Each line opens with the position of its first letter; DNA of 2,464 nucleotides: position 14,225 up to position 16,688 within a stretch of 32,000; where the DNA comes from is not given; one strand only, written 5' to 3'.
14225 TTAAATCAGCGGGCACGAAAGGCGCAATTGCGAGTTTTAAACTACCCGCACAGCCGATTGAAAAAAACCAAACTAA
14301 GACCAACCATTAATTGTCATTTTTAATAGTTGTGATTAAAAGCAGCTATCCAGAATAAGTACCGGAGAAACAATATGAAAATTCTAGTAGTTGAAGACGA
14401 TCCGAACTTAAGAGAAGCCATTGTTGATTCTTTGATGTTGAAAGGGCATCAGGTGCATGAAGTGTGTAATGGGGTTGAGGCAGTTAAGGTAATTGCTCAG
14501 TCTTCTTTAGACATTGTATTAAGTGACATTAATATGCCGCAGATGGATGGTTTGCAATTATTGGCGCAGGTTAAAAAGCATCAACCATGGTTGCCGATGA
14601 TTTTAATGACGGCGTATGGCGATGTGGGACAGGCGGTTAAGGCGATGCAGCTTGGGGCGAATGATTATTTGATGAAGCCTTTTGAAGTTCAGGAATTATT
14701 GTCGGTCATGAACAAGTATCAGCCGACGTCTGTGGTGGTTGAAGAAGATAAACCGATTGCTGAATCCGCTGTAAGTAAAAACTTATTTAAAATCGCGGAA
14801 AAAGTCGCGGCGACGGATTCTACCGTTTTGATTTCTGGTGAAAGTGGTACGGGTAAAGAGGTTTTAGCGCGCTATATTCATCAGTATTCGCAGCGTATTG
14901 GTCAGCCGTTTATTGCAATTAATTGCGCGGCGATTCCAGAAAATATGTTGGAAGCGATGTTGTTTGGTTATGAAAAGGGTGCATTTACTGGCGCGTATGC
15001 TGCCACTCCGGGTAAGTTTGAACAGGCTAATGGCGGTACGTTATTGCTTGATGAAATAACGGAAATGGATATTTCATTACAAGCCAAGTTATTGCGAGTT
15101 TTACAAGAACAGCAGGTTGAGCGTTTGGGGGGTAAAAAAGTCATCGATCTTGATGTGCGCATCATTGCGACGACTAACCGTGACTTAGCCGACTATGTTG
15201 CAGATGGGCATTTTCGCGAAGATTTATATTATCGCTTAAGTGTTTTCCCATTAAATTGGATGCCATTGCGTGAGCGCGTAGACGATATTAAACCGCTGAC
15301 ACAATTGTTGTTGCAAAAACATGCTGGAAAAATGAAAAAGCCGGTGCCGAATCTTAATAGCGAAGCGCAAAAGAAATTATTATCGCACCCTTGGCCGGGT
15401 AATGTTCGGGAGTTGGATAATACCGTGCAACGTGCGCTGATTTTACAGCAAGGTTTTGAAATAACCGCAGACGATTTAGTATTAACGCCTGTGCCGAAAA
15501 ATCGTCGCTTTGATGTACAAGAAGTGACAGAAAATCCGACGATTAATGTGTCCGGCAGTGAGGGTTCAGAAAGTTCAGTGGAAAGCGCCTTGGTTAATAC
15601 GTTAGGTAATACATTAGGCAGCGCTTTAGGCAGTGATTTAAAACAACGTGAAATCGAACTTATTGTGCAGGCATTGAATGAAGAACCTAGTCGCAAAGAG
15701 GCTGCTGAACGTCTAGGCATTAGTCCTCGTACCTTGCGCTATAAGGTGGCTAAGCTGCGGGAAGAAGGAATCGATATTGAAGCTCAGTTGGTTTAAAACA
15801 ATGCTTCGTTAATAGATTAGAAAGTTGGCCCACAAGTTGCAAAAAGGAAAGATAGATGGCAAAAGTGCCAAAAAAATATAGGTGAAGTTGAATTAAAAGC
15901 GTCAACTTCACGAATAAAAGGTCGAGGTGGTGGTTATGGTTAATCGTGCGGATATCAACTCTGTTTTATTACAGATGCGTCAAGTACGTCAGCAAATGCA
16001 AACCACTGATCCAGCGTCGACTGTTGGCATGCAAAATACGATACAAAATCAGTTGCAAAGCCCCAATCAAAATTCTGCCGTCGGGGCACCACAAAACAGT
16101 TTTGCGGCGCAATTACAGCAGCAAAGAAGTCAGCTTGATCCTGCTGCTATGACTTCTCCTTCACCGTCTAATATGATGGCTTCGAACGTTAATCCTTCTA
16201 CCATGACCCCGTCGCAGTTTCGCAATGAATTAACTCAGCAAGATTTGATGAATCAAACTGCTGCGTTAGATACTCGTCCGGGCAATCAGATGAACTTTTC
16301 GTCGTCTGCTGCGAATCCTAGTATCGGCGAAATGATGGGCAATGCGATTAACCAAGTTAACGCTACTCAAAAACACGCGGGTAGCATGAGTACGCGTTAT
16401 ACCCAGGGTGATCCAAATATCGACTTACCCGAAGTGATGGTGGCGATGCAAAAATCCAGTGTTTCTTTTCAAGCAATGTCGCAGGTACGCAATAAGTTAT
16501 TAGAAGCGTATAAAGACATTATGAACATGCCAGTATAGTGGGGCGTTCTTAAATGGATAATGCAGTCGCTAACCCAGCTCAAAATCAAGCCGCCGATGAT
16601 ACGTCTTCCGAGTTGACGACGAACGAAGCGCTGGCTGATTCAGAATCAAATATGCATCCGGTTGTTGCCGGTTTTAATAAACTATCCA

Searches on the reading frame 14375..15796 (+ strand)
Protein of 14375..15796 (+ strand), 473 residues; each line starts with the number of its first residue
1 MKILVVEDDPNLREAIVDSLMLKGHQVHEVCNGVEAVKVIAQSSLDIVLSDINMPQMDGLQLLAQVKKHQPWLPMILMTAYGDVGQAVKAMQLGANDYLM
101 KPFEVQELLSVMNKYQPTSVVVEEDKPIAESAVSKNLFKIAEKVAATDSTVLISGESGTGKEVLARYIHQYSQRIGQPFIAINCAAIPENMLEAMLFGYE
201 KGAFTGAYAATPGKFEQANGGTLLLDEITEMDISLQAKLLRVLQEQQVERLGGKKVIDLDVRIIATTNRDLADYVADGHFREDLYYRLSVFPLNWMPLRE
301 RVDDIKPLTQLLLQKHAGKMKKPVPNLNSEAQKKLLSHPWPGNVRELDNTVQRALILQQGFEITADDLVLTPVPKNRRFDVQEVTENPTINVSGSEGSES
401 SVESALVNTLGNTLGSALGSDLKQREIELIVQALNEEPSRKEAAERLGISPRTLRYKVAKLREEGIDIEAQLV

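Call 7: search_protein_families(library=pfam, proteins=[window:14375-15796:+], max_evalue=0.001)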
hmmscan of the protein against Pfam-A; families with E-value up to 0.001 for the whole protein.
window:14375-15796:+ (473 aa): 17 families
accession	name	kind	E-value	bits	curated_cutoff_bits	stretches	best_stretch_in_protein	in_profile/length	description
PF00158.32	Sigma54_activat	-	3.1e-70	235.7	20.2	1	129-293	3-167/168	Sigma-54 interaction domain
PF00072.30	Response_reg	-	4.6e-31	107.7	30.2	1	3-111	1-109/111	Response regulator receiver domain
PF14532.12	Sigma54_activ_2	-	1.5e-21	77.5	25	1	128-295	1-135/138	Sigma-54 interaction domain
PF25601.1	AAA_lid_14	-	3.5e-21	75.3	27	1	299-369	1-71/87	AAA+ ATPase lid domain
PF02954.25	HTH_8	-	1.7e-09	37.7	22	1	423-460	3-41/42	Bacterial regulatory protein, Fis family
PF07728.20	AAA_5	-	1.8e-07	31.7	22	1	151-269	2-123/139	AAA domain (dynein-related subfamily)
PF07724.20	AAA_2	-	2.1e-05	25.1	27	1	149-273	4-129/166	AAA domain (Cdc48 subfamily)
PF12840.13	HTH_20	-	2.3e-05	24.7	27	1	430-466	9-47/51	Helix-turn-helix domain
PF08279.18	HTH_11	-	2.9e-05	24.3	25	1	429-470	4-48/55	HTH domain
PF00004.35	AAA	-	5.1e-05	24.2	21.2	1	151-269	1-110/131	ATPase family associated with various cellular activities (AAA)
PF13556.12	HTH_30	-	5.3e-05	23.4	27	1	433-463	8-38/59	PucR C-terminal helix-turn-helix domain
PF13518.12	HTH_28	-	6.8e-05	23.3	25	1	429-467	5-42/52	Helix-turn-helix domain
PF01078.27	Mg_chelatase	-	0.00013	21.9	20.3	0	206-267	93-156/207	Magnesium chelatase, subunit ChlI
PF00493.29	MCM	-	0.00017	21.2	23.3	1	145-275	54-179/224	MCM P-loop domain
PF13412.12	HTH_24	-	0.00023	21.1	21.9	1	435-466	15-46/48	Winged helix-turn-helix DNA-binding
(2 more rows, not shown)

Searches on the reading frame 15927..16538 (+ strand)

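Call 7: search_protein_families(library=pfam, proteins=[window:15927-16538:+], max_evalue=0.001)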
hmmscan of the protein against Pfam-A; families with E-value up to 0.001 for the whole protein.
window:15927-16538:+ (203 aa): 1 family
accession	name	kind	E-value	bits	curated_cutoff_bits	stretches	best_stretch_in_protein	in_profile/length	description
PF02049.23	FliE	-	2.3e-27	95.4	22.4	1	123-203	10-89/89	Flagellar hook-basal body complex protein FliE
